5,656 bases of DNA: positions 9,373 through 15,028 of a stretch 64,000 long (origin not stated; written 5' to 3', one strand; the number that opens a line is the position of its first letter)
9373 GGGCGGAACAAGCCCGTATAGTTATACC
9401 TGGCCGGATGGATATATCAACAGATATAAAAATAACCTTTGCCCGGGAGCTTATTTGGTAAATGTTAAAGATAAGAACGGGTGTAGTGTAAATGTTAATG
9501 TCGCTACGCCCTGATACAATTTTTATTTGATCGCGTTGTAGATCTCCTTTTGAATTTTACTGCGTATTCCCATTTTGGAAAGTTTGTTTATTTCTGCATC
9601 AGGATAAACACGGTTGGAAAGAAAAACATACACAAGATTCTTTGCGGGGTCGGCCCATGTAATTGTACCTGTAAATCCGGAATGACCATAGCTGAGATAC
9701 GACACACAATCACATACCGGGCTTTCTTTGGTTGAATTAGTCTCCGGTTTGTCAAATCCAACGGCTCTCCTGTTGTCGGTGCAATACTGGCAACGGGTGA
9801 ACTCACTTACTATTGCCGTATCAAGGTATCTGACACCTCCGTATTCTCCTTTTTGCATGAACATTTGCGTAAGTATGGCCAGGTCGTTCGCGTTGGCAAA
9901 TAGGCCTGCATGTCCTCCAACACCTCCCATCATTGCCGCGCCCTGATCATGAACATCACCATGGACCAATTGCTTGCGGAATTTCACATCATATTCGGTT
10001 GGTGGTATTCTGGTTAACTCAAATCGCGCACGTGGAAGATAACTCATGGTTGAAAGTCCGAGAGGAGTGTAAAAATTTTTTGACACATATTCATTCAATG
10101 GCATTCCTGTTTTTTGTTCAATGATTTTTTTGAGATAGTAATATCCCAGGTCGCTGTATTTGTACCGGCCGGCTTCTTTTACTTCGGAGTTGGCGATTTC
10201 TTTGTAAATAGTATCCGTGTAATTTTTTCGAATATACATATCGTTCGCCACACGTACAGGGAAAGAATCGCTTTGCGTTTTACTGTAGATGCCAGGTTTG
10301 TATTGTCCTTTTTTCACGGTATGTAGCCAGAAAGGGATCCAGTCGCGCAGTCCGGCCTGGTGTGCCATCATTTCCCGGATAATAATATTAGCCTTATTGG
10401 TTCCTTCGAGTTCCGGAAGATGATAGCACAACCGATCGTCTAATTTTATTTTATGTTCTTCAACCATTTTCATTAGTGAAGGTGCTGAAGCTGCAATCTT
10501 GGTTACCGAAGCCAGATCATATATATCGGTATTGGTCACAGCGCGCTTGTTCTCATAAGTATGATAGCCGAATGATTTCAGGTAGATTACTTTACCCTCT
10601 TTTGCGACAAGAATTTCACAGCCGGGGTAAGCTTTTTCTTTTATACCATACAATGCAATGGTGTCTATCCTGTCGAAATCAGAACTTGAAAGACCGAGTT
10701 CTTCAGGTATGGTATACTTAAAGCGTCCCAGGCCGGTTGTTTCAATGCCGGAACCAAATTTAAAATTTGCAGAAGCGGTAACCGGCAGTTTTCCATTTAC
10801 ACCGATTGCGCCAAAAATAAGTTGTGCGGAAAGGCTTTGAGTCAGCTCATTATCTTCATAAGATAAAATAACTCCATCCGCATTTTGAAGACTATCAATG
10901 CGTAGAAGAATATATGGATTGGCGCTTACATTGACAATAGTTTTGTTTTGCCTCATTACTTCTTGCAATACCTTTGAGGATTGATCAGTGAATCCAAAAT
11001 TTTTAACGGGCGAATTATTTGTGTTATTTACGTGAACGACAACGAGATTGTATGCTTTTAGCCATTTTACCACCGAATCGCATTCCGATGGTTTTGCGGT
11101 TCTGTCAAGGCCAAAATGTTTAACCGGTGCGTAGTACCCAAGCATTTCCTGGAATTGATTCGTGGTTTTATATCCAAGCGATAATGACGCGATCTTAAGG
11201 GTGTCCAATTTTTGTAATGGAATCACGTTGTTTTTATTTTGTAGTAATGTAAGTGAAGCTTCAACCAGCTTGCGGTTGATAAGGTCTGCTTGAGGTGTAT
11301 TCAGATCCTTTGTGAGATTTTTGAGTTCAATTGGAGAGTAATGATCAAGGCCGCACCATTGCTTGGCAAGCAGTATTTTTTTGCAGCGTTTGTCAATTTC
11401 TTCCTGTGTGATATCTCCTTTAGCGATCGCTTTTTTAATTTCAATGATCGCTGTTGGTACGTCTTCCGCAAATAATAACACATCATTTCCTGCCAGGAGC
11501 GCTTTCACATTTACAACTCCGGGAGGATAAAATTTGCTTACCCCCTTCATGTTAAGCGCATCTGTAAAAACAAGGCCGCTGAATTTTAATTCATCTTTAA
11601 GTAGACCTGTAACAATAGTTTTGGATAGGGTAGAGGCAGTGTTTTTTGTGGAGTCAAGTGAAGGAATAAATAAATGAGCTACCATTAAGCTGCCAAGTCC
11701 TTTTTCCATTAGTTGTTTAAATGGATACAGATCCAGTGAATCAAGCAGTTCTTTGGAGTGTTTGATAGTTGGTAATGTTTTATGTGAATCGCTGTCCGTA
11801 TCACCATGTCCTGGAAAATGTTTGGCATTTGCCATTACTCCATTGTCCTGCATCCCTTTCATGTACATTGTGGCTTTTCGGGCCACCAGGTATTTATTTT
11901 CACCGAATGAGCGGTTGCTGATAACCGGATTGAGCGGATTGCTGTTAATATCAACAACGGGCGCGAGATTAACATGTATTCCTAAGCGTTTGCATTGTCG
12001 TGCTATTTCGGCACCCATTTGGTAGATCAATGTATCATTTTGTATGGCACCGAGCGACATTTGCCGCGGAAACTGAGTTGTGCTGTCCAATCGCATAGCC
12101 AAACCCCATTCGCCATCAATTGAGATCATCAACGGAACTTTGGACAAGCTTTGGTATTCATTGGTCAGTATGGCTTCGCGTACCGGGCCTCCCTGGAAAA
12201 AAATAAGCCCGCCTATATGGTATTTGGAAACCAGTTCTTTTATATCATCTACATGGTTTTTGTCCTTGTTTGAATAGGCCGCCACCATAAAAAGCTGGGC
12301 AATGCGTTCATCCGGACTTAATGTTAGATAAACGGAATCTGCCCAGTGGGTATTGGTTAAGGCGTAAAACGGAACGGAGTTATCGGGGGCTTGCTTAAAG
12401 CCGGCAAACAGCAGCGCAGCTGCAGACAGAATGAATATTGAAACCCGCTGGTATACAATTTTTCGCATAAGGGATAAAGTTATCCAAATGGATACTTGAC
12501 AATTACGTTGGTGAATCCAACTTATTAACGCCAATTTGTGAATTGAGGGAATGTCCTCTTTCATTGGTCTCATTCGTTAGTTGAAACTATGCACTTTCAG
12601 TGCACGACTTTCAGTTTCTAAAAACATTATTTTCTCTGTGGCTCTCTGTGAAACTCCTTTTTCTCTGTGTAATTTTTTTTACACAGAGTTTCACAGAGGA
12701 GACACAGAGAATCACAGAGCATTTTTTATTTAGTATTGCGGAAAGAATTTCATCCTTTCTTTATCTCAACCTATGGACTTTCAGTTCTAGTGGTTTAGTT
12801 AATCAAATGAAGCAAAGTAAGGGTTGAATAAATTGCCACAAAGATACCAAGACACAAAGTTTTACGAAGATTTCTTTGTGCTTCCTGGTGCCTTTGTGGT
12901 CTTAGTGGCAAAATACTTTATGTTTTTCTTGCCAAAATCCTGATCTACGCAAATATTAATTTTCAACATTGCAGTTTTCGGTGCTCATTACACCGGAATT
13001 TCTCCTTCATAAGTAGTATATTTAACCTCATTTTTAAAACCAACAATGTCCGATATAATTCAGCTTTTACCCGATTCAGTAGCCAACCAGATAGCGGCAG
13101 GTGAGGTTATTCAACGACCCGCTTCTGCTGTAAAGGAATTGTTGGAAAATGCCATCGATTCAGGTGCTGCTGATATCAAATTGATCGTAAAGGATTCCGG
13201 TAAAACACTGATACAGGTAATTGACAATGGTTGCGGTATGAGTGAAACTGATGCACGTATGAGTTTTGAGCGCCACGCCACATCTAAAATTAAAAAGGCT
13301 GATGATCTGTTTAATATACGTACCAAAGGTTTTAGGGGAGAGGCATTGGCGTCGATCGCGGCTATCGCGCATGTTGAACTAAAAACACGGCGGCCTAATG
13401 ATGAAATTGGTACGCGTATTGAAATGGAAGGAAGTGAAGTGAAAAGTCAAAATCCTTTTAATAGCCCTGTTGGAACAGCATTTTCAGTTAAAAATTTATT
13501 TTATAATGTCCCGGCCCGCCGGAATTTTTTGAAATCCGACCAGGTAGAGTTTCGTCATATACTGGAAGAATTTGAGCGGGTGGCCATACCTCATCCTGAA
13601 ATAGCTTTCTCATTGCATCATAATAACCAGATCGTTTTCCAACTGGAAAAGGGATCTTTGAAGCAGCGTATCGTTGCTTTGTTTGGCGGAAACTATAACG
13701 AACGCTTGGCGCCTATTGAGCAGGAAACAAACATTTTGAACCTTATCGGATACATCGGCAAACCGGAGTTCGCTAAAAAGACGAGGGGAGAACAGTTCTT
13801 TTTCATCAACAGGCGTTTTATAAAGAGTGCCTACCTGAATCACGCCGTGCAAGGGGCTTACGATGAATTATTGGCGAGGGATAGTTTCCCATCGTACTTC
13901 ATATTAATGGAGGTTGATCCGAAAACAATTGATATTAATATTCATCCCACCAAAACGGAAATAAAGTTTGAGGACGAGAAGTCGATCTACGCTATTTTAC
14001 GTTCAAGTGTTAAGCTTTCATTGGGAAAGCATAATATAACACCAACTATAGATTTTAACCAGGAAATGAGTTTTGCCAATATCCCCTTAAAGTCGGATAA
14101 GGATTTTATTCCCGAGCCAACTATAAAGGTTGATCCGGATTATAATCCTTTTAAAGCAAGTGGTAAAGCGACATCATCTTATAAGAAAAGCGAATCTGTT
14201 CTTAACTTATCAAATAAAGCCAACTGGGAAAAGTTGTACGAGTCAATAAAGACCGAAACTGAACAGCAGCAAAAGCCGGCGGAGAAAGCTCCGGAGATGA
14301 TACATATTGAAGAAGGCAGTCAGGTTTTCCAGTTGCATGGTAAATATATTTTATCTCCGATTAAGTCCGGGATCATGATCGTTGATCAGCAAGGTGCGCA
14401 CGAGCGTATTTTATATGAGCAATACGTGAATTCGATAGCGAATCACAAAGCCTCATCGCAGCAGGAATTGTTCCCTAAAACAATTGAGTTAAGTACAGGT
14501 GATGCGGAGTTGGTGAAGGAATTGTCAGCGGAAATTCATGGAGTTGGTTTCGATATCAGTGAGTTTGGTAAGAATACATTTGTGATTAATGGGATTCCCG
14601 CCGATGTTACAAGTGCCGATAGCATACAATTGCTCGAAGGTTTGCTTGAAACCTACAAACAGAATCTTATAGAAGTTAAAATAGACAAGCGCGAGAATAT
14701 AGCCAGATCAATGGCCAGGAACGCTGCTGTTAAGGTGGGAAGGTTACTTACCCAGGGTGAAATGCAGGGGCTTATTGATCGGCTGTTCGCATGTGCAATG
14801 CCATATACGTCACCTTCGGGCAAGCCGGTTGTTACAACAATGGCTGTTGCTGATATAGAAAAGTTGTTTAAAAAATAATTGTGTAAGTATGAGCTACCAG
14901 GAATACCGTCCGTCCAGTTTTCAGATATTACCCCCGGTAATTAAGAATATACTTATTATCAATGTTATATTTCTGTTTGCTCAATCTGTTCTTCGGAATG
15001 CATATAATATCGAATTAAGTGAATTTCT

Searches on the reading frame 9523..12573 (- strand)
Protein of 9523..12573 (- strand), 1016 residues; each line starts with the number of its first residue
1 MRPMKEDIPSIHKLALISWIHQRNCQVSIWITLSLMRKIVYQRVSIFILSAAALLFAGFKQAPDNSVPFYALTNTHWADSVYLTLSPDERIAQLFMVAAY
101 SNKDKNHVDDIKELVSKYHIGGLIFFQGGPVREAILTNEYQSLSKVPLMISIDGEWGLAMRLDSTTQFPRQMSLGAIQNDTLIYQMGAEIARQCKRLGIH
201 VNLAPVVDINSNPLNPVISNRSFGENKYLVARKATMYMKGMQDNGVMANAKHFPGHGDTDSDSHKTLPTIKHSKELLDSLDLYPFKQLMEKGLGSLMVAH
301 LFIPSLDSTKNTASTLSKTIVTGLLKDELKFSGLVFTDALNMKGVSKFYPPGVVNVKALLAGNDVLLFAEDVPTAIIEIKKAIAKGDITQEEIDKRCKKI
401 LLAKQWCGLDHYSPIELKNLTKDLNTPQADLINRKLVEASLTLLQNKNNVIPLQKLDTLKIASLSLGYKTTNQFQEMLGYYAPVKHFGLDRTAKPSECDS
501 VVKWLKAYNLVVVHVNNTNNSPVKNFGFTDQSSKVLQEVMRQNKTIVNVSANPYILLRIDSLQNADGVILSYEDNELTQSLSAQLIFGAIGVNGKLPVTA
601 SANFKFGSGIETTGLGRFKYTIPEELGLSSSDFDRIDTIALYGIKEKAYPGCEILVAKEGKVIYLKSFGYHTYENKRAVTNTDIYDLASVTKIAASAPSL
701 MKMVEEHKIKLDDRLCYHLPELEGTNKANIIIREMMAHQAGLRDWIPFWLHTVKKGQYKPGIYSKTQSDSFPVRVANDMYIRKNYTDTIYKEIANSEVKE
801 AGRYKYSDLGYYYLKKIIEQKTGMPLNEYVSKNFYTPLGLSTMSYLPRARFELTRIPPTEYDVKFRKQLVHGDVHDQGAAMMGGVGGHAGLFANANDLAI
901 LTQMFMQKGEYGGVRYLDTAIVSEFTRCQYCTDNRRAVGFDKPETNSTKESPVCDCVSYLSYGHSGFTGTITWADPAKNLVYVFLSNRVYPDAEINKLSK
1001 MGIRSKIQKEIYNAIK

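Call 18: search_protein_families(library=pfam, proteins=[window:9523-12573:-])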
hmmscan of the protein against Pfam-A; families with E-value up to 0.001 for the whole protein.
window:9523-12573:- (1016 aa): 3 families
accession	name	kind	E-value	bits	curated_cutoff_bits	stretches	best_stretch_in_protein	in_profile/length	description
PF00933.27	Glyco_hydro_3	-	7.7e-83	279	27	1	88-401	3-314/316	Glycosyl hydrolase family 3 N terminal domain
PF00144.29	Beta-lactamase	-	2.9e-39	135.6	27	1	645-993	10-315/329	Beta-lactamase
PF01915.27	Glyco_hydro_3_C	-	5e-09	36.8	31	1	442-602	2-171/200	Glycosyl hydrolase family 3 C-terminal domain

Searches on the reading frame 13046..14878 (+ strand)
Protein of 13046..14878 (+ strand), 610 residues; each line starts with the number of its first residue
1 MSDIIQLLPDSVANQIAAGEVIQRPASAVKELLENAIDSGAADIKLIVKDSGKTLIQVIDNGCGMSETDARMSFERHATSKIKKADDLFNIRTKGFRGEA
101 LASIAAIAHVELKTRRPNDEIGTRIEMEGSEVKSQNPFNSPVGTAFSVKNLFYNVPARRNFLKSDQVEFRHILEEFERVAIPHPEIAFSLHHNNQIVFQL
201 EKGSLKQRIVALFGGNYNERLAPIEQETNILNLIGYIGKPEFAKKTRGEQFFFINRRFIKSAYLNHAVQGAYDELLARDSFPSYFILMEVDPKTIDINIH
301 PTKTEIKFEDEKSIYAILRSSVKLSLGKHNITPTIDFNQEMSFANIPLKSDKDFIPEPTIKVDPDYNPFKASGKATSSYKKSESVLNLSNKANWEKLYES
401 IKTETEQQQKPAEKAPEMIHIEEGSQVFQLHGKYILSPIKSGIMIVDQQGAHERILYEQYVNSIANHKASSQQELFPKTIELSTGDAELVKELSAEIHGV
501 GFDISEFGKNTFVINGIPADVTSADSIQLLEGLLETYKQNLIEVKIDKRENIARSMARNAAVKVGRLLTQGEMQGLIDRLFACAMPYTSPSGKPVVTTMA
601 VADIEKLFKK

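Call 18: search_protein_families(library=pfam, proteins=[window:13046-14878:+])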
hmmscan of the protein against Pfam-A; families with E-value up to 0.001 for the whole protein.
window:13046-14878:+ (610 aa): 4 families
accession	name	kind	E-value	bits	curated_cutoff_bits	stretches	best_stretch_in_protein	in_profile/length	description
PF01119.25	DNA_mis_repair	-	8.8e-34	116.1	26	1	210-325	2-117/119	DNA mismatch repair protein, C-terminal domain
PF08676.16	MutL_C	-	2.2e-28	99.2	25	1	428-566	2-140/142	MutL C terminal dimerisation domain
PF13589.12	HATPase_c_3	-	1.2e-10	42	25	1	26-128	4-106/137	Histidine kinase-, DNA gyrase B-, and HSP90-like ATPase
PF02518.31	HATPase_c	-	2.2e-08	35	26.4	1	24-85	5-64/111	Histidine kinase-, DNA gyrase B-, and HSP90-like ATPase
